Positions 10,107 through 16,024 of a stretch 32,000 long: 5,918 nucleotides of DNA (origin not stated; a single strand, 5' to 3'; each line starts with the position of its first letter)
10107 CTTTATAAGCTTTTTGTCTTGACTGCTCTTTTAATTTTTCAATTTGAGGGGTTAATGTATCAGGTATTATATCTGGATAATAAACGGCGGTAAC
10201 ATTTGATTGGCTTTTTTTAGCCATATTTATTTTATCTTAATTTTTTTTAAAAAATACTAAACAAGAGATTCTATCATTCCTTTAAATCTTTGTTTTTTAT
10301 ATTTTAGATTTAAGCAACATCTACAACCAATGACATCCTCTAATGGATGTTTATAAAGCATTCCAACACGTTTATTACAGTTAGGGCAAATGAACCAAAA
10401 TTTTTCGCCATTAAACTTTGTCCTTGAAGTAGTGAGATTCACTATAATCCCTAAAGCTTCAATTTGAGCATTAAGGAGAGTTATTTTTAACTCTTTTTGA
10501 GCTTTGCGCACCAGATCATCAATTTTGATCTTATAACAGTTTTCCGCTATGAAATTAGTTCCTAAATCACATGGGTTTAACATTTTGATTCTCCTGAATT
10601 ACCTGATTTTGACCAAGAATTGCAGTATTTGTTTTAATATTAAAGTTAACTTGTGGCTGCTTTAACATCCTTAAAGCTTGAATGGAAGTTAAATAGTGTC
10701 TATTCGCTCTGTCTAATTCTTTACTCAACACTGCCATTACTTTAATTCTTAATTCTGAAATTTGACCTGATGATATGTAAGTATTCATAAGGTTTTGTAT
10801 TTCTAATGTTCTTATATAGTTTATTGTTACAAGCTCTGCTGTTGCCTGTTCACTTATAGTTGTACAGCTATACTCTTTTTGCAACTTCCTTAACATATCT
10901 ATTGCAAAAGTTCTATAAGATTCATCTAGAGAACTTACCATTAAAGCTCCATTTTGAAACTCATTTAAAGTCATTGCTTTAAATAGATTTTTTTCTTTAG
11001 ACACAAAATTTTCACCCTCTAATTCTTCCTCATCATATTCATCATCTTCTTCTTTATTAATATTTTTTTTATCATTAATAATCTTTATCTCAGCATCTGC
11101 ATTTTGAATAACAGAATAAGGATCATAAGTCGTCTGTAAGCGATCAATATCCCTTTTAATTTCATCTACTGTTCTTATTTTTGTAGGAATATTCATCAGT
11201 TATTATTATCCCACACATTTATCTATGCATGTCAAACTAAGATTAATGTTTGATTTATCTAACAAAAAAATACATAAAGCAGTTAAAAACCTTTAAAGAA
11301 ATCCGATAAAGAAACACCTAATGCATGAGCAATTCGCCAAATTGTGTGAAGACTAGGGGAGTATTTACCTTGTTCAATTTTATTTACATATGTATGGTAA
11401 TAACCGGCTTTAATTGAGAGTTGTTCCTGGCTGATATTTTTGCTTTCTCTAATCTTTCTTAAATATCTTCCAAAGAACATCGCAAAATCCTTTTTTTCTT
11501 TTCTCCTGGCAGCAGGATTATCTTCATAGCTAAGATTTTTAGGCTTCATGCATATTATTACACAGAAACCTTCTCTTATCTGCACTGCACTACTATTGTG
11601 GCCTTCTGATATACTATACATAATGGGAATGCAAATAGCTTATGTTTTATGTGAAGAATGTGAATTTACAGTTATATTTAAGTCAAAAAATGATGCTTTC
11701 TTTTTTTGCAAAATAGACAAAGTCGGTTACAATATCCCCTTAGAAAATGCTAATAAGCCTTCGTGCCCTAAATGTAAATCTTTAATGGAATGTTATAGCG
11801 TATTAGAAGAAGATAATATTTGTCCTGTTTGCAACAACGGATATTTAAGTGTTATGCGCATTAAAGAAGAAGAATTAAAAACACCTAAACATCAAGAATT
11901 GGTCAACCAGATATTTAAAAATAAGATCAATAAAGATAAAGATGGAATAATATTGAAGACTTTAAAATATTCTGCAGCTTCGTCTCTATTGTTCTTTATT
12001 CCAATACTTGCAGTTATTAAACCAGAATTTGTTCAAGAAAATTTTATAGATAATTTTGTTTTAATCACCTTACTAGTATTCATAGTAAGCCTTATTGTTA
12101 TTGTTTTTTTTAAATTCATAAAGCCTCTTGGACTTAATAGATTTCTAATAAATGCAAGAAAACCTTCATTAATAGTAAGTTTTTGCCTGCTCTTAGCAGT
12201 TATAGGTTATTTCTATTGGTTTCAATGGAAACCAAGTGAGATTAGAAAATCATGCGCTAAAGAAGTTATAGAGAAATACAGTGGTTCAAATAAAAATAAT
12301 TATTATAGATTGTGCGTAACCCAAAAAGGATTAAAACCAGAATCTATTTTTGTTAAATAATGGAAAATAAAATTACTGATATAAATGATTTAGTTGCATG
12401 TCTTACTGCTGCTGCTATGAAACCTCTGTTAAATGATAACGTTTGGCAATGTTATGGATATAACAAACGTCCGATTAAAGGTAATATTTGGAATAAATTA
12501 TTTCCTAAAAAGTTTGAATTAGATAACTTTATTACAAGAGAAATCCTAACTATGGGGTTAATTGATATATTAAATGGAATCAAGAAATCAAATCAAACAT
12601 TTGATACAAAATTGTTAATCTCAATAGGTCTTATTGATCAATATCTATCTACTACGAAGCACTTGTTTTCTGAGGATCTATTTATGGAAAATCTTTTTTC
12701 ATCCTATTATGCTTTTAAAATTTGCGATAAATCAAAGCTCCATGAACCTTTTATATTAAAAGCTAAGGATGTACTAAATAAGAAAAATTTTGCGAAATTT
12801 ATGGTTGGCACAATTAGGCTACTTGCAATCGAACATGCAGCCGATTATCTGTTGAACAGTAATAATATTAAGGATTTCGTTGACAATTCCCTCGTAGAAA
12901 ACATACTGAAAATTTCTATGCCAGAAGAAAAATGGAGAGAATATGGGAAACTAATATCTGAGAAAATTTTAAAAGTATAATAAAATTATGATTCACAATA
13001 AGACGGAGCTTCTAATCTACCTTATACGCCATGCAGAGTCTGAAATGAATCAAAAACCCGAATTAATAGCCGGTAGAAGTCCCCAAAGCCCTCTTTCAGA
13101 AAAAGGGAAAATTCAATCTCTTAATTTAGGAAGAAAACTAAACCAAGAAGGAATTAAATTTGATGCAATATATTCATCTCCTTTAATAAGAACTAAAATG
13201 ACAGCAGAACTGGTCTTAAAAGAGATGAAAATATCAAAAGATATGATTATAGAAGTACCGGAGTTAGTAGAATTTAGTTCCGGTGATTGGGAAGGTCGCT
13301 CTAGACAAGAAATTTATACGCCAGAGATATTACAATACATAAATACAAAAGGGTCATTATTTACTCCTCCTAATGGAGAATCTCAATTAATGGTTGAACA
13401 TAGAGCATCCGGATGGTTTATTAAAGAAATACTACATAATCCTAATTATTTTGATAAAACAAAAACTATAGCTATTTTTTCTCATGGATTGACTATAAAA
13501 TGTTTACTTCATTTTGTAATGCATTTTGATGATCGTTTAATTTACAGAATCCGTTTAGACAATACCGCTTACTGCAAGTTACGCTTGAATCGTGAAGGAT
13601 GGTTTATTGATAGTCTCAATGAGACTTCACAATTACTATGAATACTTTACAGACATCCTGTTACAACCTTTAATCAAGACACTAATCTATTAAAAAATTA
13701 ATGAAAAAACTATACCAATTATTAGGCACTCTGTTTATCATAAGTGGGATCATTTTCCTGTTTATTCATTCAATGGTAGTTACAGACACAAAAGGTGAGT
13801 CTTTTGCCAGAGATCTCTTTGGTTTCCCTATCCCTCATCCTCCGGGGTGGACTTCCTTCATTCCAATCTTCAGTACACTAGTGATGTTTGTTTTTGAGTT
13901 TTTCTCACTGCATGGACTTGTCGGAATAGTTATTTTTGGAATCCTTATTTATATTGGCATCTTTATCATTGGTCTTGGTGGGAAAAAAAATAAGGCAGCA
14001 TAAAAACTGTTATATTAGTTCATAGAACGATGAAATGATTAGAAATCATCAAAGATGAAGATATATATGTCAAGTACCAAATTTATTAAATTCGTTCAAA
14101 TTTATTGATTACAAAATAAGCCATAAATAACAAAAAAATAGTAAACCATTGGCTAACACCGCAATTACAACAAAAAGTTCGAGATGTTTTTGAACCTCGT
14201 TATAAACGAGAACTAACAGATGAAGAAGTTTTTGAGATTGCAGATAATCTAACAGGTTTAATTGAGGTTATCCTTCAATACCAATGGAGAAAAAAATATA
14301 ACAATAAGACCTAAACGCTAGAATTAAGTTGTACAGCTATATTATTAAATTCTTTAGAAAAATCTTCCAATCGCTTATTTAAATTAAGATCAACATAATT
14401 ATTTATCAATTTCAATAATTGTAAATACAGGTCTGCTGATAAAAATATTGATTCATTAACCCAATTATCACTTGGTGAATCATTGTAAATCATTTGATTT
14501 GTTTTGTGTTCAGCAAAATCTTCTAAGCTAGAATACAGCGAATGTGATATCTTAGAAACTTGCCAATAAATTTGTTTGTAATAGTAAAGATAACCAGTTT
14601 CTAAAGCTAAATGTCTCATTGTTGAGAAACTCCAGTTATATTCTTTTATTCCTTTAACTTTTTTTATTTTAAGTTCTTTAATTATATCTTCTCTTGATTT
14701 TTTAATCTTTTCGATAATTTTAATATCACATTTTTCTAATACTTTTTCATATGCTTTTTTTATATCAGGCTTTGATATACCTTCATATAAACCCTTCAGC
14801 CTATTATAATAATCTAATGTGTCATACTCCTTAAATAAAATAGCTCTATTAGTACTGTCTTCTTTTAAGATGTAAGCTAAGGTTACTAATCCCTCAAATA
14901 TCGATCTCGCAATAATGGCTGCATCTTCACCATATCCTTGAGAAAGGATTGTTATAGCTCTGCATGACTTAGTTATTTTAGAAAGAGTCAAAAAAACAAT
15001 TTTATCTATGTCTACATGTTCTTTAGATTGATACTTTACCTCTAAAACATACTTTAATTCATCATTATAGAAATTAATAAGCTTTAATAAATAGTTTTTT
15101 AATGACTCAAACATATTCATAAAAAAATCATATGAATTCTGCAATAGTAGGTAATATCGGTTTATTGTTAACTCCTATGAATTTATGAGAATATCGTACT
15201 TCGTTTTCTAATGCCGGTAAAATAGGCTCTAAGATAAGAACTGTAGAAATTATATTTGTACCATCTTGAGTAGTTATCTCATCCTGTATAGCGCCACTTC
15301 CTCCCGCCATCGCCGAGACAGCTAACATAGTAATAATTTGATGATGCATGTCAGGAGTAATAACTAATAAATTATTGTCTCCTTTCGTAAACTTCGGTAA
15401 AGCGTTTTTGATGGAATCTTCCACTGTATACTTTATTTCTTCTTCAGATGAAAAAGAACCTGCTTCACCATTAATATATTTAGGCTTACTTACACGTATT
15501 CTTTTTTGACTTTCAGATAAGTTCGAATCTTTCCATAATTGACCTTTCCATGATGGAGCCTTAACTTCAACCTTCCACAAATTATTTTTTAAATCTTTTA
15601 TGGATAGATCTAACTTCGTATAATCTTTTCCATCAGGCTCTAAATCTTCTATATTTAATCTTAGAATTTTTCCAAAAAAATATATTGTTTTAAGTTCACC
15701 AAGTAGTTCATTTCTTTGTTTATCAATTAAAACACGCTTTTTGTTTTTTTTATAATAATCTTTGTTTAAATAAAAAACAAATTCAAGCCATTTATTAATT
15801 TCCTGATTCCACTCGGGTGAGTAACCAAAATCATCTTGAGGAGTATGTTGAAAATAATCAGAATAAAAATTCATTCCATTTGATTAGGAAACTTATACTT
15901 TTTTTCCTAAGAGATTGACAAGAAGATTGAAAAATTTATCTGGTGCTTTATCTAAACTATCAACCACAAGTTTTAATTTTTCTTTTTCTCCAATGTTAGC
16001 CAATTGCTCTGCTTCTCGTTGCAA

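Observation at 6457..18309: Integrative element at tRNA-His driven by a large serine recombinase whose ORF reads into the tRNA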

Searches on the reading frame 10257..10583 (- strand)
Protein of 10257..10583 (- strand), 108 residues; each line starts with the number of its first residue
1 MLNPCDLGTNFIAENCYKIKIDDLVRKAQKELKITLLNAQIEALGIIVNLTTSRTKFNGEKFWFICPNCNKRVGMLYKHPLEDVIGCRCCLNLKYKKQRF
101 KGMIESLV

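Call 7: search_protein_families(library=pfam, proteins=[window:10257-10583:-], max_evalue=0.01)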
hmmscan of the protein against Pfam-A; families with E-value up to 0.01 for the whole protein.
window:10257-10583:- (108 aa): 0 families

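Call 10: search_protein_families(library=phrogs, proteins=[window:10257-10583:-], max_evalue=0.01)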
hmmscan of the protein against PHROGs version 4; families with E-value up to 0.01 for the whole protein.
window:10257-10583:- (108 aa): 1 family
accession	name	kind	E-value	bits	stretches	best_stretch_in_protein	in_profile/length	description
phrog_5602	-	unknown function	0.0016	19.1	1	61-98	16-56/60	-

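Call 54: search_protein_families(library=padloc, proteins=[window:10257-10583:-], max_evalue=0.01)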
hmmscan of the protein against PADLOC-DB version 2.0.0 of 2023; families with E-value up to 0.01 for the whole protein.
window:10257-10583:- (108 aa): 0 families

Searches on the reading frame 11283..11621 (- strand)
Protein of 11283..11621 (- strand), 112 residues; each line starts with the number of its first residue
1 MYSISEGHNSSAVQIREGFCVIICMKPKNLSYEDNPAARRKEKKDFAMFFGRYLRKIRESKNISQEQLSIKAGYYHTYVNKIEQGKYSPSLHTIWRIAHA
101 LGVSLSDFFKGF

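Call 7: search_protein_families(library=pfam, proteins=[window:11283-11621:-], max_evalue=0.01)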
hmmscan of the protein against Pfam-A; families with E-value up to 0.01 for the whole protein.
window:11283-11621:- (112 aa): 5 families
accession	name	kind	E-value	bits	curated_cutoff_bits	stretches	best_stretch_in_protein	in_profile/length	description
PF01381.28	HTH_3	-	4.1e-15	56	23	1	54-108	1-55/55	Helix-turn-helix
PF13560.12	HTH_31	-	1.6e-11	44.8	27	1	50-105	2-58/64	Helix-turn-helix domain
PF12844.13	HTH_19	-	1.6e-08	34.7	30.2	1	51-111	1-61/64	Helix-turn-helix domain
PF13443.12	HTH_26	-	9.4e-08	32.6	22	1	54-109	2-58/63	Cro/C1-type HTH DNA-binding domain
PF13413.12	HTH_25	-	0.0017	18.6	24.6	1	53-88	1-36/62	Helix-turn-helix domain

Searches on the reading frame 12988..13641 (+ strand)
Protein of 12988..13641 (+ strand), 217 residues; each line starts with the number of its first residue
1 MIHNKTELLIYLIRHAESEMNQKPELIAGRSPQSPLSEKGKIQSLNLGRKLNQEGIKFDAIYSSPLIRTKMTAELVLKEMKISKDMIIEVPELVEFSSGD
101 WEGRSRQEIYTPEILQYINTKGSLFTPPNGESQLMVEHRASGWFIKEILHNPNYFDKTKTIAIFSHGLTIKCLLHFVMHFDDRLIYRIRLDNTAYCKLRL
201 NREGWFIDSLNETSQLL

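Call 9: search_protein_families(library=pfam, proteins=[window:12988-13641:+], max_evalue=0.01)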
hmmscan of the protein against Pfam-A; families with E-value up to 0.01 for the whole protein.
window:12988-13641:+ (217 aa): 1 family
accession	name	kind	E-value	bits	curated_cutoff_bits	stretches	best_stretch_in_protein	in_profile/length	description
PF00300.27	His_Phos_1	-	1.4e-36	126.4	21.7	1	10-213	1-194/194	Histidine phosphatase superfamily (branch 1)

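Call 54: search_protein_families(library=padloc, proteins=[window:12988-13641:+], max_evalue=0.01)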
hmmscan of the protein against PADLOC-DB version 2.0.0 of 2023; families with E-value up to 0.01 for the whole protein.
window:12988-13641:+ (217 aa): 0 families

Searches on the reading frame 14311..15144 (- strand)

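Call 9: search_protein_families(library=pfam, proteins=[window:14311-15144:-], max_evalue=0.01)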
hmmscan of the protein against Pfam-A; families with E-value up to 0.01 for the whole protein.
window:14311-15144:- (277 aa): 1 family
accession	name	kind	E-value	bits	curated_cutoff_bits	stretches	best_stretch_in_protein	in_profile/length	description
PF18928.5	DUF5677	-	1.6e-24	87.3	27.1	1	47-216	1-164/166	Family of unknown function (DUF5677)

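Call 10: search_protein_families(library=phrogs, proteins=[window:14311-15144:-], max_evalue=0.01)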
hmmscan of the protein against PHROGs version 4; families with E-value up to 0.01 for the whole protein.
window:14311-15144:- (277 aa): 0 families

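Call 54: search_protein_families(library=padloc, proteins=[window:14311-15144:-], max_evalue=0.01)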
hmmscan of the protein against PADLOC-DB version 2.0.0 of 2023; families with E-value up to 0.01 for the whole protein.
window:14311-15144:- (277 aa): 0 families

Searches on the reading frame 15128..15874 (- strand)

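Call 9: search_protein_families(library=pfam, proteins=[window:15128-15874:-], max_evalue=0.01)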
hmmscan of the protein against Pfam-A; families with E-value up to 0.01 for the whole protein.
window:15128-15874:- (248 aa): 0 families

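Call 10: search_protein_families(library=phrogs, proteins=[window:15128-15874:-], max_evalue=0.01)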
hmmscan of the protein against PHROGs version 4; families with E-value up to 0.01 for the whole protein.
window:15128-15874:- (248 aa): 0 families

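Call 54: search_protein_families(library=padloc, proteins=[window:15128-15874:-], max_evalue=0.01)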
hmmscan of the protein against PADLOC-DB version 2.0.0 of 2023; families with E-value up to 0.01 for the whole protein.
window:15128-15874:- (248 aa): 1 family
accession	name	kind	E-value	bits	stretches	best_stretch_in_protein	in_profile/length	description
PDLC00256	LmuB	-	0.00095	16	1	15-107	160-249/563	AAA ATPase domain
